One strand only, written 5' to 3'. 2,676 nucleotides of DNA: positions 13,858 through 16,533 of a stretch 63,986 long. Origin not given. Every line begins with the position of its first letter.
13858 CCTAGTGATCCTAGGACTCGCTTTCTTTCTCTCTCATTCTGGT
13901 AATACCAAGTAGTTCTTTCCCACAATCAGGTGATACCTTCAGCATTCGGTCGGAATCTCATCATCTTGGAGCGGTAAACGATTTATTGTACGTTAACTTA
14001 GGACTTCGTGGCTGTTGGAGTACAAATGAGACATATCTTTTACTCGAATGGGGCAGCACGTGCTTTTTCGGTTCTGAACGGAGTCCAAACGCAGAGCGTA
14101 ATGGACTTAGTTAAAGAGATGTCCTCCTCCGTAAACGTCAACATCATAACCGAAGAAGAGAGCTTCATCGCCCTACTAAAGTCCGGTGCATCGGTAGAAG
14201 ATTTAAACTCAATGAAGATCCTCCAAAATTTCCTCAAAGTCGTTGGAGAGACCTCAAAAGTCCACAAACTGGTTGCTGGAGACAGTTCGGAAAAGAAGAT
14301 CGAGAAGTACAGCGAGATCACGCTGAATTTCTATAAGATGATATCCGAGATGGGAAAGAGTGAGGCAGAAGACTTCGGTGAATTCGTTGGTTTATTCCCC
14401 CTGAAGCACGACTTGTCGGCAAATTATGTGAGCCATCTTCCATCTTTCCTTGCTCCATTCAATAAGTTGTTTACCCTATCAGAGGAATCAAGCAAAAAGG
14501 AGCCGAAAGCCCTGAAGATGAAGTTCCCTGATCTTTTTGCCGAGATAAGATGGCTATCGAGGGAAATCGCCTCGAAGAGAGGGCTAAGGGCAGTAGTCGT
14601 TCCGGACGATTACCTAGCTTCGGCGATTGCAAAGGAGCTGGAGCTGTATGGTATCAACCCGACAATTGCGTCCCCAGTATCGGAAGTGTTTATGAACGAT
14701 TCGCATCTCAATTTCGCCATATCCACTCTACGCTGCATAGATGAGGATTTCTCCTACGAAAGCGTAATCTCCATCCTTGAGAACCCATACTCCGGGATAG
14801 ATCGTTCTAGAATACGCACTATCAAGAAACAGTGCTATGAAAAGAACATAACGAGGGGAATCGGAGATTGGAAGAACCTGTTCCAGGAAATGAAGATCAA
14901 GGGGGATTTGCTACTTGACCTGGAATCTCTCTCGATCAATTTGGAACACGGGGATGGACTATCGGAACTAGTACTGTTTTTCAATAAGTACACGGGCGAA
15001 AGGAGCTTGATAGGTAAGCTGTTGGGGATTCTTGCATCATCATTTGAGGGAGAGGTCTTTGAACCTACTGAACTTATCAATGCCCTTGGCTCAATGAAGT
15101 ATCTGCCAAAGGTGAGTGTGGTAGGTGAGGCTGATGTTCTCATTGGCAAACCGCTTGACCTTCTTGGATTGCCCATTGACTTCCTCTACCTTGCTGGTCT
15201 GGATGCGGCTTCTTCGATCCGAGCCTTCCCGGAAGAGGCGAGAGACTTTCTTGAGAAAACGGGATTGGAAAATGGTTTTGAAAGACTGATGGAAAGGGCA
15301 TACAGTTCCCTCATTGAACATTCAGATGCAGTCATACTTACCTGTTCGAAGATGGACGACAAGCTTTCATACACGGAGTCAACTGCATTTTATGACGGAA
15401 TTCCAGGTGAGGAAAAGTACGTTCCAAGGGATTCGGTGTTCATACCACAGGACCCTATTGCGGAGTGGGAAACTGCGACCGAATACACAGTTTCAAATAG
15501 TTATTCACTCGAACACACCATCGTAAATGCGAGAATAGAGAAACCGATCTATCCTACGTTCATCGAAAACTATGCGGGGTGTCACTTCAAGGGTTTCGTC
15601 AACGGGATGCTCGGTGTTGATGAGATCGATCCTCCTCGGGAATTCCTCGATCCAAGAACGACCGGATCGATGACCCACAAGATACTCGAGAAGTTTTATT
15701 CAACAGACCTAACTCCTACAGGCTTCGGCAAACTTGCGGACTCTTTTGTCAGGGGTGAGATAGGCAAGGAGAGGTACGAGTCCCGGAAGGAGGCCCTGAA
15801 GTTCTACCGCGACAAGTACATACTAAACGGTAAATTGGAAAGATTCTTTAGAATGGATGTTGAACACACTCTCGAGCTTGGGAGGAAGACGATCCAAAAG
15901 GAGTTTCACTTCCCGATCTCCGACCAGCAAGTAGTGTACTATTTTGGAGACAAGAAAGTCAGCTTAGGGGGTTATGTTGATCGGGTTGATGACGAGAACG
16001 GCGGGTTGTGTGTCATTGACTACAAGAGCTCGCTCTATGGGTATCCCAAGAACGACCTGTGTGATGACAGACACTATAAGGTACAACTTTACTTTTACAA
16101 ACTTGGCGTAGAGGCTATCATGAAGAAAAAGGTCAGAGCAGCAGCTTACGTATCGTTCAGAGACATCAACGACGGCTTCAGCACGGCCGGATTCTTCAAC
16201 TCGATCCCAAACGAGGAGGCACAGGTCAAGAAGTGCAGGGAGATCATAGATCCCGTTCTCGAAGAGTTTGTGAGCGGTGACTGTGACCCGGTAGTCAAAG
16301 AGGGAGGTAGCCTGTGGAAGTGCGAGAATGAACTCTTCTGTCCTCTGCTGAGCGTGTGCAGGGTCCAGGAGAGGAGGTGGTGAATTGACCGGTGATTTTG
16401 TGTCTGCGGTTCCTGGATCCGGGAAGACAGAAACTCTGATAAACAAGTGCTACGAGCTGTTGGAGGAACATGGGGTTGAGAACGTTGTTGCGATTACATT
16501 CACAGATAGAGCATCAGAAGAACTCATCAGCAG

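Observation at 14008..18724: AddAB-like two-gene module in an archaeon: Fe-S PD-(D/E)XK nuclease protein plus nuclease-less UvrD-type helicase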

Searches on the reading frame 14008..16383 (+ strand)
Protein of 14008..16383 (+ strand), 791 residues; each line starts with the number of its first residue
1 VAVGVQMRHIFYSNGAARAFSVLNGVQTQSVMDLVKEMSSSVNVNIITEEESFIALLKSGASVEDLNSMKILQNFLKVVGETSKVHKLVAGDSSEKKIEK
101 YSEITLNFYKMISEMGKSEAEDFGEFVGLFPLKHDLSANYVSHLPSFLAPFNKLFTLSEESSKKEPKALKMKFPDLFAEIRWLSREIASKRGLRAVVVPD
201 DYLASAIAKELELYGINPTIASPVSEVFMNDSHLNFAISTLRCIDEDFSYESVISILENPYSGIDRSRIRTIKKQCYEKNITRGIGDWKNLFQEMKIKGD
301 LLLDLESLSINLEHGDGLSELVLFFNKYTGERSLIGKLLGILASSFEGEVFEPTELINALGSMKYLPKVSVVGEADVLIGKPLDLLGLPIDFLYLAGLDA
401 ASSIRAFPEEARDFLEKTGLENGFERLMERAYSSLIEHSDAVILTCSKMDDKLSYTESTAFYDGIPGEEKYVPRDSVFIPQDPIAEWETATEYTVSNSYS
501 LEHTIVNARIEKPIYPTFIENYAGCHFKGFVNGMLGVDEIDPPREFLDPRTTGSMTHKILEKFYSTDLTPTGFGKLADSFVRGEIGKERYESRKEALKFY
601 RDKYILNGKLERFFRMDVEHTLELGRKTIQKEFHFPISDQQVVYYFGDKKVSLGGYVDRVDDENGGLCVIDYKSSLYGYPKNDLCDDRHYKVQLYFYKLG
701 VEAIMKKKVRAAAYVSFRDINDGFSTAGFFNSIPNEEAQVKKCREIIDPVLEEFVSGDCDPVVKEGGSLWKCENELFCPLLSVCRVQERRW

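Call 4: search_protein_families(library=pfam, proteins=[window:14008-16383:+], max_evalue=0.01)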
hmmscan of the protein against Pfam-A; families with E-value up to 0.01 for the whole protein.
window:14008-16383:+ (791 aa): 1 family
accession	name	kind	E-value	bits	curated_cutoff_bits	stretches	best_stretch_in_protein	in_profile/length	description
PF12705.13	PDDEXK_1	-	4e-21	76.5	22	1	517-785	5-247/247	PD-(D/E)XK nuclease superfamily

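Call 5: search_protein_families(library=ncbifam, proteins=[window:14008-16383:+], max_evalue=0.01)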
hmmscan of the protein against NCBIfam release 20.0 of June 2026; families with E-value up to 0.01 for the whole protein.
window:14008-16383:+ (791 aa): 4 families
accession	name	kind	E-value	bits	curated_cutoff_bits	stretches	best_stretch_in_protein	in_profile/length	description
TIGR03623.1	TIGR03623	subfamily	2.1e-09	36.1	299.6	1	519-785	605-875/876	probable DNA repair protein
TIGR02786.1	addB_alphas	equivalog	9.5e-06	24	486.5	1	534-675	772-904/1024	double-strand break repair protein AddB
TIGR00372.1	cas4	equivalog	0.00056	19.8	65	1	645-784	60-178/180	CRISPR-associated protein Cas4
TIGR02785.1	addA_Gpos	equivalog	0.00082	17.3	707.65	1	595-717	1096-1226/1234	helicase-exonuclease AddAB subunit AddA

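Call 6: search_protein_families(library=padloc, proteins=[window:14008-16383:+], max_evalue=0.01)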
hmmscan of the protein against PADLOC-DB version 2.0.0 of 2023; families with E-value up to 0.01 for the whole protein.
window:14008-16383:+ (791 aa): 3 families
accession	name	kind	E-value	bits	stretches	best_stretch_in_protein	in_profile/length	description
PDLC01250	Cas4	-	1.3e-05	23.5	1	620-784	29-167/168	"CAS-I,CAS-II,CAS-III,CAS-IV,CAS-V,CAS-VI; acquisition_associated"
PDLC00943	Cas4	-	0.00015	19.8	1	645-784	60-178/180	CRISPR-associated protein Cas4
PDLC00944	Cas4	-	0.00076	17.7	1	646-718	60-124/177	Cas4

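Call 7: search_solved_structures(query=window:14008-16383:+, max_evalue=1, show_alignments=3)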
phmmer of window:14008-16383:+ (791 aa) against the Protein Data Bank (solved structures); distinct sequences matched with E-value up to 1: 0.

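Call 11: find_homologous_proteins(query=window:14008-16383:+, max_evalue=0.001)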
Query window:14008-16383:+ (791 aa): 15 proteins with E <= 0.001 among 8000 candidates.
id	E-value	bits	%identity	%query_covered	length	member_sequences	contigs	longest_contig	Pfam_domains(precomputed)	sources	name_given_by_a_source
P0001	0.0e+0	1779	100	99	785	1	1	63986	PF12705.14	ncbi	-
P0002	0.0e+0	1604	90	99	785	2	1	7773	PF12705.14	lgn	-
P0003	0.0e+0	1283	70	100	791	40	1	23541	PF12705.14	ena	-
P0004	0.0e+0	1283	69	100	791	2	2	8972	PF12705.14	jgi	jgi:hypothetical protein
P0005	0.0e+0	1281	71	100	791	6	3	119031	PF12705.14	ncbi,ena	-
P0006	0.0e+0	1273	69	100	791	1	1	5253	PF12705.14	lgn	-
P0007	0.0e+0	1271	68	100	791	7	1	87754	PF12705.14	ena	-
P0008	0.0e+0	1253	68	100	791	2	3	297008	PF12705.14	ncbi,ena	-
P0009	0.0e+0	1251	67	100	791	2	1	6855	PF12705.14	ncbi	ncbi:MAG: PD-(D/E)XK nuclease family protein [Thermoplasmata archaeon]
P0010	0.0e+0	1251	68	100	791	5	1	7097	PF12705.14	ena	-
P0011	0.0e+0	1235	66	100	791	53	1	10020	PF12705.14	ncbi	ncbi:MAG: PD-(D/E)XK nuclease family protein [Thermoplasmatales archaeon]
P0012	0.0e+0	1204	65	99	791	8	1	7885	PF12705.14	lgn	-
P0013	0.0e+0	1193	64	99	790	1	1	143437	PF12705.14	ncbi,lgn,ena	-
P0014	0.0e+0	1160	64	100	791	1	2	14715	PF12705.14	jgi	jgi:hypothetical protein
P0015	0.0e+0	1111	61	100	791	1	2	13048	PF12705.14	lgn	-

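Call 14: find_related_loci(query=A1, collection=genome_contigs, flank=8000)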
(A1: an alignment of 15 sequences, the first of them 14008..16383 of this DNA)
Query A1 (791 aa) in genome_contigs; peptide patterns used: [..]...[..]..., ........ (x = any residue, [..] = any of these).
80 stretches matched a pattern; 16 encode a relative of the query (tblastn E <= 1e-3); 15 distinct loci.
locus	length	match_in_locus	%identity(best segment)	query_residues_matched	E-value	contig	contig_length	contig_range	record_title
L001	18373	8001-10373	90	1-791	0e+0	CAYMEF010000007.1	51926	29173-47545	MAG TPA_asm: uncultured Thermoplasmatales archaeon isolate SRP271791_co2_51 genome assembly, contig: NODE_61_length_5192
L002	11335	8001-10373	71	1-791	0e+0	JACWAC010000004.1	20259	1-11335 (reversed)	MAG: Thermoplasmatales archaeon isolate A_EUR_01 NODE_4_length_20259_cov_8.864779, whole genome shotgun sequence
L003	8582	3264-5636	70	1-791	0e+0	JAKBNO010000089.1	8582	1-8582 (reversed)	MAG: Thermoplasmata archaeon isolate LL2.bin60 NODE_12087_length_8582_cov_4.04092, whole genome shotgun sequence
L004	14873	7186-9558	68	1-791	0e+0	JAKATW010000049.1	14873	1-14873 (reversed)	MAG: Thermoplasmata archaeon isolate YP3.bin108 NODE_4965_length_14873_cov_1.50739, whole genome shotgun sequence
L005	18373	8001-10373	69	1-791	0e+0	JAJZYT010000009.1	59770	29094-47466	MAG: Thermoplasmata archaeon isolate TL1-5.bin67 NODE_454_length_59770_cov_23.680935, whole genome shotgun sequence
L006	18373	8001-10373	68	1-791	0e+0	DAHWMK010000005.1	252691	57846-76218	MAG TPA_asm: Thermoplasmatales archaeon isolate clean1374 k141_124948, whole genome shotgun sequence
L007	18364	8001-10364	68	4-791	0e+0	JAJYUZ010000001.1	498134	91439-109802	MAG: Thermoplasmata archaeon isolate FK1.bin53 NODE_13_length_498134_cov_11.057288, whole genome shotgun sequence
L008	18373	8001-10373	66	1-791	0e+0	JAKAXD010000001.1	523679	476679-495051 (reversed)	MAG: Thermoplasmata archaeon isolate YP5.bin4 NODE_4_length_523679_cov_221.923295, whole genome shotgun sequence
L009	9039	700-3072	66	1-791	0e+0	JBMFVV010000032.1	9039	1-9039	MAG: Thermoplasmata archaeon isolate KM4364-01 NODE_32_length_9039_cov_233.795269, whole genome shotgun sequence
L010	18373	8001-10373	67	1-791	0e+0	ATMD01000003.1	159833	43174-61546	MAG: Thermoplasmatales archaeon I-plasma AMDU3_IPLC00003, whole genome shotgun sequence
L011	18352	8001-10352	65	8-791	0e+0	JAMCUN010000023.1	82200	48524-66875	MAG: Thermoplasmatota archaeon isolate FK_Sedi_A_Bin.125 NODE_455_length_82200_cov_4.11702, whole genome shotgun sequenc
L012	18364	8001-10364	70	4-791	0e+0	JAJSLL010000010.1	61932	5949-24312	MAG: Thermoplasmatales archaeon isolate IK54 184, whole genome shotgun sequence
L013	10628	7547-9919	70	1-791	0e+0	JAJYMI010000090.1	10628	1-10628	MAG: Thermoplasmata archaeon isolate DBS2-4.bin120 NODE_11411_length_10628_cov_3.67679, whole genome shotgun sequence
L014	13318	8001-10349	54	8-791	0e+0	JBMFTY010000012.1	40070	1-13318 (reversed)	MAG: Thermoplasmata archaeon isolate KM4347-25 NODE_12_length_40070_cov_13.144182, whole genome shotgun sequence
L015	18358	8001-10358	64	6-791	0e+0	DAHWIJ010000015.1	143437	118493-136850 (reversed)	MAG TPA_asm: Thermoplasmatales archaeon isolate clean190 k141_782689, whole genome shotgun sequence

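Call 25: search_protein_representatives(alignment_id=A1)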
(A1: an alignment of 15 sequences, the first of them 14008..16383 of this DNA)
Query: 15 sequences, 791 profile positions. Proteins with E-value up to 0.001 (for the whole library): 467; up to 1e-10: 11; up to 1e-30: 5. The best 150 are listed.
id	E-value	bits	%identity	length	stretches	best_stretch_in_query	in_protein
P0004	0.0e+00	1560.9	-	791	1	2-791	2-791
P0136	5.2e-211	719.4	-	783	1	5-791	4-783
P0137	3.9e-98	346.1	-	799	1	126-791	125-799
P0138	1.5e-74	268.1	-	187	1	1-154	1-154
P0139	1.2e-35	139.4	-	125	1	1-125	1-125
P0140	2.7e-21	92.0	-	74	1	555-607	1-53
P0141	1.5e-14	69.6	-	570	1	517-722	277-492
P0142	7.9e-13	64.0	-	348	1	518-720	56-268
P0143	4.0e-12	61.6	-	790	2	513-697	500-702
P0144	9.2e-11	57.1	-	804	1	508-675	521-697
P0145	9.8e-11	57.1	-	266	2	511-578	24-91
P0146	1.6e-10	56.4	-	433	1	514-707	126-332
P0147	4.1e-10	55.0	-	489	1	540-717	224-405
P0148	4.8e-10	54.8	-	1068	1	518-747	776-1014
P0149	1.5e-09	53.2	-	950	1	508-778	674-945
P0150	3.3e-09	52.0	-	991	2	509-674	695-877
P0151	4.9e-09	51.4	-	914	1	380-678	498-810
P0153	1.2e-08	50.2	-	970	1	511-688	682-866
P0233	3.7e-06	41.9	-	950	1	358-675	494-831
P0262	9.5e-06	40.6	-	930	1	219-676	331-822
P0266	1.0e-05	40.4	-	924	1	179-674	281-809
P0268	1.1e-05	40.4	-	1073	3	227-323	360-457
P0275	1.4e-05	40.0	-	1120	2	153-348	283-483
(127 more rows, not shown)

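Call 26: search_protein_families(library=ncbifam, proteins=[P0262, P0266, P0233, P0151, P0275, P0268, P0136, P0137, P0143, P0144], max_evalue=0.00001)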
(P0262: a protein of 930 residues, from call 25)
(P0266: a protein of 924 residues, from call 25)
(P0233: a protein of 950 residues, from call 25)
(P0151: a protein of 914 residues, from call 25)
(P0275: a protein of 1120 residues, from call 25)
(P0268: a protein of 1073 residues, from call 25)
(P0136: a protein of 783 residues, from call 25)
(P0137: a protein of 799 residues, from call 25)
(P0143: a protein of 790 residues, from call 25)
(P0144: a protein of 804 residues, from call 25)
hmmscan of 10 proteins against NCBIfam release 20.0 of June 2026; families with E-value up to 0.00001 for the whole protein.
P0262 (930 aa): 2 families
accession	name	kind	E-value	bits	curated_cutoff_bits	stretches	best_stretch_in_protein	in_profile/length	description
TIGR02786.1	addB_alphas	equivalog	8.1e-24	83.8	486.5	1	388-830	493-912/1024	double-strand break repair protein AddB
TIGR03623.1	TIGR03623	subfamily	2.2e-15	56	299.6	1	505-835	457-774/876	probable DNA repair protein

P0266 (924 aa): 2 families
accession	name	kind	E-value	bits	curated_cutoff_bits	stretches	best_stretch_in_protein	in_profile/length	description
TIGR03623.1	TIGR03623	subfamily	7.5e-19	67.4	299.6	1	315-824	267-774/876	probable DNA repair protein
TIGR02786.1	addB_alphas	equivalog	5.7e-16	57.8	486.5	1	455-811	565-905/1024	double-strand break repair protein AddB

P0233 (950 aa): 3 families
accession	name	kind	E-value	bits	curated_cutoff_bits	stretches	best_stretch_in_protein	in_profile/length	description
TIGR03623.1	TIGR03623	subfamily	5.7e-28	97.6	299.6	1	518-949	457-875/876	probable DNA repair protein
TIGR02786.1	addB_alphas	equivalog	1.2e-14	53.5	486.5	1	678-832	767-905/1024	double-strand break repair protein AddB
TIGR02773.1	addB_Gpos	equivalog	1.5e-10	39.4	903.7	1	662-837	783-966/1159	helicase-exonuclease AddAB subunit AddB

P0151 (914 aa): 3 families
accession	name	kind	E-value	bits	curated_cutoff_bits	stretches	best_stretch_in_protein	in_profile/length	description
TIGR03623.1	TIGR03623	subfamily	2.3e-21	75.7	299.6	1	495-814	461-767/876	probable DNA repair protein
TIGR02786.1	addB_alphas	equivalog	5.3e-17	61.2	486.5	1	493-808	608-905/1024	double-strand break repair protein AddB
TIGR02773.1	addB_Gpos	equivalog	4.2e-12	44.6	903.7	1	640-818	788-968/1159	helicase-exonuclease AddAB subunit AddB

P0275 (1120 aa): 6 families
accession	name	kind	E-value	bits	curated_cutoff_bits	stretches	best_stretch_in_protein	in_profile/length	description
TIGR02773.1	addB_Gpos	equivalog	4.2e-255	849.3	903.7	1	1-1119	1-1159/1159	helicase-exonuclease AddAB subunit AddB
TIGR02774.1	rexB_recomb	equivalog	7.8e-60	203.3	718.35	1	6-1076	3-1036/1076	ATP-dependent nuclease subunit B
TIGR03623.1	TIGR03623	subfamily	1.8e-09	36.4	299.6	1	756-1087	602-874/876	probable DNA repair protein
TIGR02786.1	addB_alphas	equivalog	6.3e-08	31.2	486.5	1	753-931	751-906/1024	double-strand break repair protein AddB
NF008289.0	PRK11069.1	equivalog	1.1e-06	26.5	1470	0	296-417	372-503/1122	exodeoxyribonuclease V subunit gamma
TIGR00372.1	cas4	equivalog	2.5e-06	27.4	65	0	755-846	2-92/180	CRISPR-associated protein Cas4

P0268 (1073 aa): 6 families
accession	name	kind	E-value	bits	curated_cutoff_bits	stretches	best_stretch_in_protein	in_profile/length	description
TIGR02773.1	addB_Gpos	equivalog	3.4e-45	154.1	903.7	1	17-948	22-987/1159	helicase-exonuclease AddAB subunit AddB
TIGR03623.1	TIGR03623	subfamily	2.1e-24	85.8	299.6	2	716-1048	579-875/876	probable DNA repair protein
TIGR02786.1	addB_alphas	equivalog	2.5e-12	45.8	486.5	1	735-945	750-925/1024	double-strand break repair protein AddB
TIGR02774.1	rexB_recomb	equivalog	4.2e-10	38.7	718.35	1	893-951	875-933/1076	ATP-dependent nuclease subunit B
NF008289.0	PRK11069.1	equivalog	1.5e-07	29.4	1470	0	295-387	374-471/1122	exodeoxyribonuclease V subunit gamma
TIGR01450.1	recC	equivalog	1.3e-06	26.7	582.9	0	327-387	386-451/1063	exodeoxyribonuclease V subunit gamma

P0136 (783 aa): 0 families

P0137 (799 aa): 3 families
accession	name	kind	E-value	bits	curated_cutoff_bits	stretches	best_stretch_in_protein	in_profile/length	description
TIGR02786.1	addB_alphas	equivalog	2.6e-09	35.8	486.5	1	521-684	752-905/1024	double-strand break repair protein AddB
TIGR03623.1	TIGR03623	subfamily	1.5e-08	33.3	299.6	1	525-725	604-798/876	probable DNA repair protein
TIGR00372.1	cas4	equivalog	2.2e-07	30.9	65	0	606-724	10-125/180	CRISPR-associated protein Cas4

P0143 (790 aa): 4 families
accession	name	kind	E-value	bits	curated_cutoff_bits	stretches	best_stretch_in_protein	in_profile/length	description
TIGR02773.1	addB_Gpos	equivalog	2.1e-14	52.2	903.7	1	9-678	300-961/1159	helicase-exonuclease AddAB subunit AddB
TIGR03623.1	TIGR03623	subfamily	2.8e-09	35.8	299.6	1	507-705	606-784/876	probable DNA repair protein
TIGR02774.1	rexB_recomb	equivalog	6.3e-08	31.5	718.35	0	412-742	662-962/1076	ATP-dependent nuclease subunit B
TIGR02786.1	addB_alphas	equivalog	8.8e-08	30.7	486.5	0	14-190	345-517/1024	double-strand break repair protein AddB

P0144 (804 aa): 3 families
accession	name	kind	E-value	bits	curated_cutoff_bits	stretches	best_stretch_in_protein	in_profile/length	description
TIGR02773.1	addB_Gpos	equivalog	4e-14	51.2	903.7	1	505-699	768-962/1159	helicase-exonuclease AddAB subunit AddB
TIGR03623.1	TIGR03623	subfamily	3.8e-13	48.5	299.6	1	532-739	605-790/876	probable DNA repair protein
TIGR02774.1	rexB_recomb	equivalog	2.7e-06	26.1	718.35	0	370-428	542-604/1076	ATP-dependent nuclease subunit B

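Call 30: list_cluster_members(proteins=[P0136, P0137, P0052, P0047, P0001, P0143, P0144])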
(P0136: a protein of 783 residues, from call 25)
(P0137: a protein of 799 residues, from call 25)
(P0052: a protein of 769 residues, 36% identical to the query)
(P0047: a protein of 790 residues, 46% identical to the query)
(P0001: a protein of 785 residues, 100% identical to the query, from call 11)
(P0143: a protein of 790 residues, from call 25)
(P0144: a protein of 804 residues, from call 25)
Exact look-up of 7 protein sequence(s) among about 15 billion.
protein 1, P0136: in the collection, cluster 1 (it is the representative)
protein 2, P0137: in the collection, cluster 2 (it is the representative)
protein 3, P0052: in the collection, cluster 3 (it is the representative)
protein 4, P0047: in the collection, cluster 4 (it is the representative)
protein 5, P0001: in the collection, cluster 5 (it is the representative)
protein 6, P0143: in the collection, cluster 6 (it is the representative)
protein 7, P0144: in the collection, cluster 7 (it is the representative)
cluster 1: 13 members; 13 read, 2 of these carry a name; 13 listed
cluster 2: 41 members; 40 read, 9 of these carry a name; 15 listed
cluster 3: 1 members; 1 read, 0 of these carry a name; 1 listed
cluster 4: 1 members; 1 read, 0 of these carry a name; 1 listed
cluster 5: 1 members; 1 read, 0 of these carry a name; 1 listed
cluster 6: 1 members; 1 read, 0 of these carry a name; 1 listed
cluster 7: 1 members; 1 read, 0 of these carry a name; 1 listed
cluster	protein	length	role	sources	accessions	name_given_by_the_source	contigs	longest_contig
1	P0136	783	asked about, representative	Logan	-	-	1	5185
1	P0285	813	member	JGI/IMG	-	hypothetical protein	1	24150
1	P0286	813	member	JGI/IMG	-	hypothetical protein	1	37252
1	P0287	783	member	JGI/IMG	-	-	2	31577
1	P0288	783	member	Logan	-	-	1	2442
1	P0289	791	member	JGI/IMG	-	-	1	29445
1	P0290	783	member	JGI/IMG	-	-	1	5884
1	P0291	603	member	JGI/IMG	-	-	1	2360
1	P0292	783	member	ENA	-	-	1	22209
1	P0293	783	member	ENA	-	-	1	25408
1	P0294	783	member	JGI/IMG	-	-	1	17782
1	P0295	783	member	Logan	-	-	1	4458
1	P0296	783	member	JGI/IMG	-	-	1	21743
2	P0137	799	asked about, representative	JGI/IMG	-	-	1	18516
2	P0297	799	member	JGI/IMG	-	hypothetical protein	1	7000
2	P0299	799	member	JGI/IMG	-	hypothetical protein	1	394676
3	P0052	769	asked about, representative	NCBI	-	-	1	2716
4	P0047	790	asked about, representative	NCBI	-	-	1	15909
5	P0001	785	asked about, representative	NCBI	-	-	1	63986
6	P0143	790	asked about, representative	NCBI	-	-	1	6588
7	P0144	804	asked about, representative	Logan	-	-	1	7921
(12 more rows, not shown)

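Call 32: find_homologous_proteins(query=A2, max_evalue=0.00001)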
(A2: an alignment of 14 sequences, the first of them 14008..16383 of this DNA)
Query A2 (14 sequences) (791 aa, profile of the alignment): 15 proteins with E <= 0.00001 among 8000 candidates.
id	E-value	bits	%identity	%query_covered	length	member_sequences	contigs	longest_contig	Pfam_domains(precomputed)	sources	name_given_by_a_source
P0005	0.0e+0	1408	71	100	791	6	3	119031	PF12705.14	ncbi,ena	-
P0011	0.0e+0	1399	66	100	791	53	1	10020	PF12705.14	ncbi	ncbi:MAG: PD-(D/E)XK nuclease family protein [Thermoplasmatales archaeon]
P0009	0.0e+0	1397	67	100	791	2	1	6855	PF12705.14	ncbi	ncbi:MAG: PD-(D/E)XK nuclease family protein [Thermoplasmata archaeon]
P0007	0.0e+0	1396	68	100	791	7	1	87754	PF12705.14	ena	-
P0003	0.0e+0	1380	70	100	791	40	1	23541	PF12705.14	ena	-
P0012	0.0e+0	1369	65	99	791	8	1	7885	PF12705.14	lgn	-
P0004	0.0e+0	1361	69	100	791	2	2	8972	PF12705.14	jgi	jgi:hypothetical protein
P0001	0.0e+0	1359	100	99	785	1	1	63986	PF12705.14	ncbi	-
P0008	0.0e+0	1357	68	100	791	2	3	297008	PF12705.14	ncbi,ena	-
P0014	0.0e+0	1351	64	100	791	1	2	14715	PF12705.14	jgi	jgi:hypothetical protein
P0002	0.0e+0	1345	90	99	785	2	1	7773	PF12705.14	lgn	-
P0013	0.0e+0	1344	64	99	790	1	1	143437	PF12705.14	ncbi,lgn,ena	-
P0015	0.0e+0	1343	61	100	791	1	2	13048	PF12705.14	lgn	-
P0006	0.0e+0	1341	69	100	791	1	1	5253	PF12705.14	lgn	-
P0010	0.0e+0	1336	68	100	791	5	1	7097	PF12705.14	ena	-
